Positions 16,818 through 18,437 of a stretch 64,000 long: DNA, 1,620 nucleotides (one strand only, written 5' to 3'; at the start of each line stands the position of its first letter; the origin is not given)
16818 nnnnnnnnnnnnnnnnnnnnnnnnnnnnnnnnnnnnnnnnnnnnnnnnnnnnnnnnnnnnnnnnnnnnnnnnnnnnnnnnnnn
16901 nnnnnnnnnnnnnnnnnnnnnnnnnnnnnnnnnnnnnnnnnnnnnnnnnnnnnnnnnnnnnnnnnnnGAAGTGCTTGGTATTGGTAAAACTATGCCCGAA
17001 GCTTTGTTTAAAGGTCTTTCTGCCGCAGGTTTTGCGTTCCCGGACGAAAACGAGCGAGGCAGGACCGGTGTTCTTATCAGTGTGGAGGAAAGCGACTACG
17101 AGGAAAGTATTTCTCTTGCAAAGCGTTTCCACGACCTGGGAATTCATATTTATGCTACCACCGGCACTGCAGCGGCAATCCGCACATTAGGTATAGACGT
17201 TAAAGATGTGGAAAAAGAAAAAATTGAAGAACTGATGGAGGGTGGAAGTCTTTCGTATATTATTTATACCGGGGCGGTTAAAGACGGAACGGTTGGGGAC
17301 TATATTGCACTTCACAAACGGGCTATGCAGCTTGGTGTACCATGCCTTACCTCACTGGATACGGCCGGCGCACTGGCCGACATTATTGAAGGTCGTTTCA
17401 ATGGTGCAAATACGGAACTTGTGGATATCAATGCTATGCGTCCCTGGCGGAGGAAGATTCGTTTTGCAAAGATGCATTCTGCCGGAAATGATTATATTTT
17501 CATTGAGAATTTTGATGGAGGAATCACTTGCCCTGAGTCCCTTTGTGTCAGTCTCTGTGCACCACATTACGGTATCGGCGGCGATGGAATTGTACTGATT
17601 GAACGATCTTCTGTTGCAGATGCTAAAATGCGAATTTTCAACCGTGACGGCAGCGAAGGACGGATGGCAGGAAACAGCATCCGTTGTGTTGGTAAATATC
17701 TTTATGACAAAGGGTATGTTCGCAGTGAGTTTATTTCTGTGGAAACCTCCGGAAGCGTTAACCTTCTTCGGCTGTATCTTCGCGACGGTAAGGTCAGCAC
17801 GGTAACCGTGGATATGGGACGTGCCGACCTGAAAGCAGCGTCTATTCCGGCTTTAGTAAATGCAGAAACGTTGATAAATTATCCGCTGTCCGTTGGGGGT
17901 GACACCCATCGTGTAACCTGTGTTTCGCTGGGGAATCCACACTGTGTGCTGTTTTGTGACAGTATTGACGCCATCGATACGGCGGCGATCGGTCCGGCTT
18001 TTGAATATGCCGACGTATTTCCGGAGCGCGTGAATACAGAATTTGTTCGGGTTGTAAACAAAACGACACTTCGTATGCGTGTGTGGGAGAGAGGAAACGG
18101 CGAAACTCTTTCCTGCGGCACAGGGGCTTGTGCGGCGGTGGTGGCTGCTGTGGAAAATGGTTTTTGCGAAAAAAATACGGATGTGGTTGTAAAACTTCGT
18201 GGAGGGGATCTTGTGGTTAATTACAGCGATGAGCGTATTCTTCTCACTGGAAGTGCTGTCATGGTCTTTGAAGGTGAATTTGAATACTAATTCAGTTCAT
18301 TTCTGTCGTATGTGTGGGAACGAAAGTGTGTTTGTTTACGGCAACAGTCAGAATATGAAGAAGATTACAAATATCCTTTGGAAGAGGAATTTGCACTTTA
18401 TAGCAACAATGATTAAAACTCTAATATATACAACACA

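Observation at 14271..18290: carB runs in frame into a complete DapF domain whose first catalytic cysteine is replaced by alanine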

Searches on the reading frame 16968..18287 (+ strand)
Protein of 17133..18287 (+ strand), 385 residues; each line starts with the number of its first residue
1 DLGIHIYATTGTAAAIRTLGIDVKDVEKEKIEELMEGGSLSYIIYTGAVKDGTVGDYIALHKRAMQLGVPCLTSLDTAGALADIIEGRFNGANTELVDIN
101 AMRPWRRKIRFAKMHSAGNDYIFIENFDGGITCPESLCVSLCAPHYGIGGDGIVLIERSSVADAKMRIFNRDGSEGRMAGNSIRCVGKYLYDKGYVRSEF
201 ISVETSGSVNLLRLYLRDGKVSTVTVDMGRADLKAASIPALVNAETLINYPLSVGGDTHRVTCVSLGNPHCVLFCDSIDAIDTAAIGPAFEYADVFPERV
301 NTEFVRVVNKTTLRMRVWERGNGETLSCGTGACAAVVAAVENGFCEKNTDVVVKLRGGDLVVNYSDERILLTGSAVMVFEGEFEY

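Call 12: find_related_loci(query=window:17133-18287:+, collection=genome_contigs, flank=10000)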
Query window:17133-18287:+ (385 aa) in genome_contigs; peptide patterns used: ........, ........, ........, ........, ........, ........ (x = any residue, [..] = any of these).
600 stretches matched a pattern (row limit reached: there are more); 522 encode a relative of the query (tblastn E <= 1e-3); the best 80 are kept; 80 distinct loci.
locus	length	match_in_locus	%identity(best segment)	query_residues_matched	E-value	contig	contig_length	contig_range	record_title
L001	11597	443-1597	82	1-385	0e+0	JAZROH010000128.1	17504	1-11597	MAG: Clostridia bacterium isolate T1900045393_YK20190083.MAGScoT_cleanbin_000003 SGB_6944_k141_2507582, whole genome sho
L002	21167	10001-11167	75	1-385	0e+0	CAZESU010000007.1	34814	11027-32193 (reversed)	MAG TPA_asm: uncultured Oscillospiraceae bacterium isolate SRP222994_co1_99 genome assembly, contig: NODE_2216_length_34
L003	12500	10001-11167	75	1-385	0e+0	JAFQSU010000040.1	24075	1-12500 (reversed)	MAG: Oscillospiraceae bacterium isolate RGIG2118 Goat_Colon-4__c285597, whole genome shotgun sequence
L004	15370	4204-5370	75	1-385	0e+0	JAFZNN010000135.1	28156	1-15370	MAG: Clostridia bacterium isolate RGIG7928 Water_buffalos_Rumen-1__c613346, whole genome shotgun sequence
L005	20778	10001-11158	75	1-385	0e+0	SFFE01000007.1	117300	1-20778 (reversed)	MAG: Clostridiales bacterium isolate W0P39.002 Contig164, whole genome shotgun sequence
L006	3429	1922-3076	71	1-385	0e+0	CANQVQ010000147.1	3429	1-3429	MAG: uncultured Clostridia bacterium isolate Lapin-032__bin93 genome assembly, contig: Lapin-032__NODE_33740_length_3429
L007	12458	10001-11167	71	1-385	0e+0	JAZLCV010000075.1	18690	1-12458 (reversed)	MAG: Eubacteriales bacterium isolate T1900045044_TC20190037.MAGScoT_cleanbin_000030 SGB_4494_k141_1204933, whole genome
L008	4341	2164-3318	72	1-385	0e+0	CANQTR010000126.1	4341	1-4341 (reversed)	MAG: uncultured Clostridia bacterium isolate Lapin-012__bin103 genome assembly, contig: Lapin-012__NODE_18409_length_434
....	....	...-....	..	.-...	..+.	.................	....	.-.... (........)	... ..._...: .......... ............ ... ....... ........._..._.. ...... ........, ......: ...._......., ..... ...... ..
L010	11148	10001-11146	73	1-378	0e+0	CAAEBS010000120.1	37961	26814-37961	MAG TPA_asm: Clostridia bacterium, isolate HGM12711, WGS project CAAEBS010000000 data, contig: ERS396440_25_k89_173870,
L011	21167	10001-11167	73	1-385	0e+0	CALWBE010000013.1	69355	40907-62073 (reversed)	MAG: uncultured Clostridia bacterium isolate E08__bin290 genome assembly, contig: E08__k127_4483042, whole genome shotgu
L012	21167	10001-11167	72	1-385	0e+0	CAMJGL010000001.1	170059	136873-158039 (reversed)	MAG: uncultured Clostridia bacterium isolate SRR14812370_bin.32_metaWRAP_v1.3_MAG genome assembly, contig: ERZ12298802.3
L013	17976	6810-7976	72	1-385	0e+0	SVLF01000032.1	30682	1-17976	MAG: Oscillospiraceae bacterium isolate SIG480 NODE_7367_length_30682_cov_1.274947, whole genome shotgun sequence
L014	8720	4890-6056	74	1-385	0e+0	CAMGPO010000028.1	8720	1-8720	MAG: uncultured Clostridia bacterium isolate SRR11551381_bin.76_metaWRAP_v1.3_MAG genome assembly, contig: ERZ11474004.6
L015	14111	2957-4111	72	1-385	0e+0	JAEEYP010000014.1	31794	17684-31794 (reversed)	MAG: Clostridiales bacterium isolate Tb.RUG.63 k141_2453350_flag=1_multi=20.0000_len=31794, whole genome shotgun sequenc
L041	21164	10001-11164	66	1-384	7e-173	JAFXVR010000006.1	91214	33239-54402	MAG: Clostridia bacterium isolate RGIG6788 Sheep_Rumen-3__c32853, whole genome shotgun sequence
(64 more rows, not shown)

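Call 54: predict_structure(alignment_id=A1)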
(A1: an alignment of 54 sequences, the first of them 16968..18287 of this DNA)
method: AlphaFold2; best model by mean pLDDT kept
length: 440 residues; sequences in the alignment: 54
mean_pLDDT: 87.9   pTM: 0.83
mean pLDDT of the five models: 87.9, 87.4, 87.0, 85.3, 81.2
residues with pLDDT >= 90: 232; 70-90: 173; 50-70: 31; < 50: 4
segments of 3 or more residues with pLDDT < 50: none
pLDDT, mean of each block of 10 residues (from residue 1): 66 84 64 83 88 88 91 91 83 88 62 84 87 88 76 60 91 89 88 79 81 97 91 94 97 97 95 95 94 87 92 94 94 87 90 93 97 90 95 98 97 96 96 90
secondary structure, 60 per line:
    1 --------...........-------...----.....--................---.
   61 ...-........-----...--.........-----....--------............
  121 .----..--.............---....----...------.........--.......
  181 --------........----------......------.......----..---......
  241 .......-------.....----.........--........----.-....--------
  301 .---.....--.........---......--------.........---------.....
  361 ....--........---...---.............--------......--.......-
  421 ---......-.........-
elements in order: H9-19 E34-38 H41-56 E60-63 H65-72 E78-80 H83-91 E97-100 H109-121 H130-142 H146-149 E163-171 E174-180 H189-196 E207-212 E219-225 H235-247 E255-259 E264-272 E275-282 E305-309 E312-320 E324-329 H338-346 E356-364 E367-374 E378-380 H384-396 E405-410 E413-419 E424-429 E431-439

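Call 57: fold_search(model_id=the predicted structure, library=pdb)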
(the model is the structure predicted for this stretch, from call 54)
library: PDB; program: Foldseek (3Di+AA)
matches with E <= 10: 1597; with E <= 0.001: 132
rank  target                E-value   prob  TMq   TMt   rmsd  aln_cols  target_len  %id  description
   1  9mro_A                4.5e-37  1.00  0.58  0.91   1.9       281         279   43  Crystal structures of a cyanobacterial DAP epimerase bound to either D,L-aziDAP or D,L-alpha-methyl DAP (released 2025-07-16)
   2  2otn_A                3.1e-35  1.00  0.55  0.80   3.8       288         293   38  Crystal structure of the catalytically active form of diaminopimelate epimerase from Bacillus anthracis (released 2008-03-04)
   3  8qzy_A                3.3e-35  1.00  0.54  0.83   3.4       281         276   36  Structural and biochemical characterization of diaminopimelate epimerase from Pseudomonas aeruginosa (released 2024-11-06)
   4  3ejx_B                7.0e-33  1.00  0.59  0.89   2.2       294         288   37  Crystal structure of diaminopimelate epimerase from Arabidopsis thaliana in complex with LL-AziDAP (released 2009-02-17)
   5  3ejx_D                1.1e-32  1.00  0.59  0.86   3.6       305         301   36  Crystal structure of diaminopimelate epimerase from Arabidopsis thaliana in complex with LL-AziDAP (released 2009-02-17)
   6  8qzy_B                1.1e-32  1.00  0.56  0.85   3.1       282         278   35  Structural and biochemical characterization of diaminopimelate epimerase from Pseudomonas aeruginosa (released 2024-11-06)
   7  3ejx_A                1.4e-32  1.00  0.58  0.89   2.2       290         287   38  Crystal structure of diaminopimelate epimerase from Arabidopsis thaliana in complex with LL-AziDAP (released 2009-02-17)
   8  2otn_B                1.4e-32  1.00  0.49  0.70   5.1       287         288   38  Crystal structure of the catalytically active form of diaminopimelate epimerase from Bacillus anthracis (released 2008-03-04)
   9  4ijz_A                9.9e-32  1.00  0.53  0.81   3.6       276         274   34  Crystal structure of diaminopimelate epimerase from Escherichia coli (released 2013-02-20)
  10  5ha4_A                1.8e-31  1.00  0.56  0.85   3.1       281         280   33  Structure of a diaminopimelate epimerase from Acinetobacter baumannii (released 2016-01-27)
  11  5ha4_B                3.3e-31  1.00  0.56  0.85   3.1       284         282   32  Structure of a diaminopimelate epimerase from Acinetobacter baumannii (released 2016-01-27)
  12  2q9j                  3.5e-31  1.00  0.53  0.82   3.4       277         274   35  Crystal structure of the C217S mutant of diaminopimelate epimerase (released 2007-10-23)
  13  7vdy_A                4.2e-31  1.00  0.56  0.85   2.7       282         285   33  Crystal structure of O-ureidoserine racemase (released 2021-12-15)
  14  2q9h                  6.4e-31  1.00  0.54  0.84   3.2       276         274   35  Crystal structure of the C73S mutant of diaminopimelate epimerase (released 2007-10-23)
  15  1bwz                  6.8e-31  1.00  0.54  0.83   3.2       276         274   35  DIAMINOPIMELATE EPIMERASE FROM HEMOPHILUS INFLUENZAE (released 1998-12-16)
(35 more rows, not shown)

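Call 61: search_protein_families(library=pfam, proteins=[L041:20-3046:+, L041:3051-4463:+, L041:4439-6061:+, L041:11202-11918:-, L041:11924-12562:-, L041:12442-13434:+, L041:13292-14509:+, L041:16768-17994:+, L041:18234-19595:+], max_evalue=0.00001)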
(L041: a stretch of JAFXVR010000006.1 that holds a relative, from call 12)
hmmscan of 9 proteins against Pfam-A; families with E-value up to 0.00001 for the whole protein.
L041:20-3046:+ (1008 aa): 3 families
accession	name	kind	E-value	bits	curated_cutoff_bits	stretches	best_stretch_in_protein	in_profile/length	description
PF01645.23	Glu_synthase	-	3.5e-146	487.6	20.4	1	368-730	2-368/369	Conserved region in glutamate synthase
PF04898.20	Glu_syn_central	-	1.8e-102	342.9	22.8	1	29-307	3-277/277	Glutamate synthase central domain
PF01493.24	GXGXG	-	1.6e-62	210.9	32.5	1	797-955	23-183/190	GXGXG motif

L041:3051-4463:+ (470 aa): 7 families
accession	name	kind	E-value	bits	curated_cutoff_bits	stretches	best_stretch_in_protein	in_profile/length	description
PF07992.20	Pyr_redox_2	-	1.5e-19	71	26.1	2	223-310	99-176/291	Pyridine nucleotide-disulphide oxidoreductase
PF14691.11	Fer4_20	-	5.8e-16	58.7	25.8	1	26-114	4-95/113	Dihydroprymidine dehydrogenase domain II, 4Fe-4S cluster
PF00070.33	Pyr_redox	-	3.4e-11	43.9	22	1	146-216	2-63/82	Pyridine nucleotide-disulphide oxidoreductase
PF13450.12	NAD_binding_8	-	2.6e-08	34.5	21.9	1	148-181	1-34/68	NAD(P)-binding Rossmann-like domain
PF01266.30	DAO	-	2e-07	31.3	27.9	0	146-179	2-35/353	FAD dependent oxidoreductase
PF01593.30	Amino_oxidase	-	3.3e-06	27.1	19.8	0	154-181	2-29/443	Flavin containing amine oxidoreductase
PF13241.12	NAD_binding_7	-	6.9e-06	27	22.1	0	142-247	6-85/104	Putative NAD(P)-binding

L041:4439-6061:+ (540 aa): 3 families
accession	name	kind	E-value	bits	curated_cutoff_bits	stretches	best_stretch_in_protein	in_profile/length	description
PF06418.20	CTP_synth_N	-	4.9e-122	406.8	26.1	1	10-274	1-264/265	CTP synthase N-terminus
PF00117.34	GATase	-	1e-39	136.6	22.8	1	310-534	2-189/190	Glutamine amidotransferase class-I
PF07722.19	Peptidase_C26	-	1.3e-09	38.6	20.5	1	376-517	99-219/219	Peptidase C26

L041:11202-11918:- (238 aa): 0 families

L041:11924-12562:- (212 aa): 0 families

L041:12442-13434:+ (330 aa): 0 families

L041:13292-14509:+ (405 aa): 0 families

L041:16768-17994:+ (408 aa): 1 family
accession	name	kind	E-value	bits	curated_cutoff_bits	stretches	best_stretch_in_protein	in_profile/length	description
PF01555.25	N6_N4_Mtase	-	1e-26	94.7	26.7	1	39-293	2-218/221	DNA methylase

L041:18234-19595:+ (453 aa): 0 families
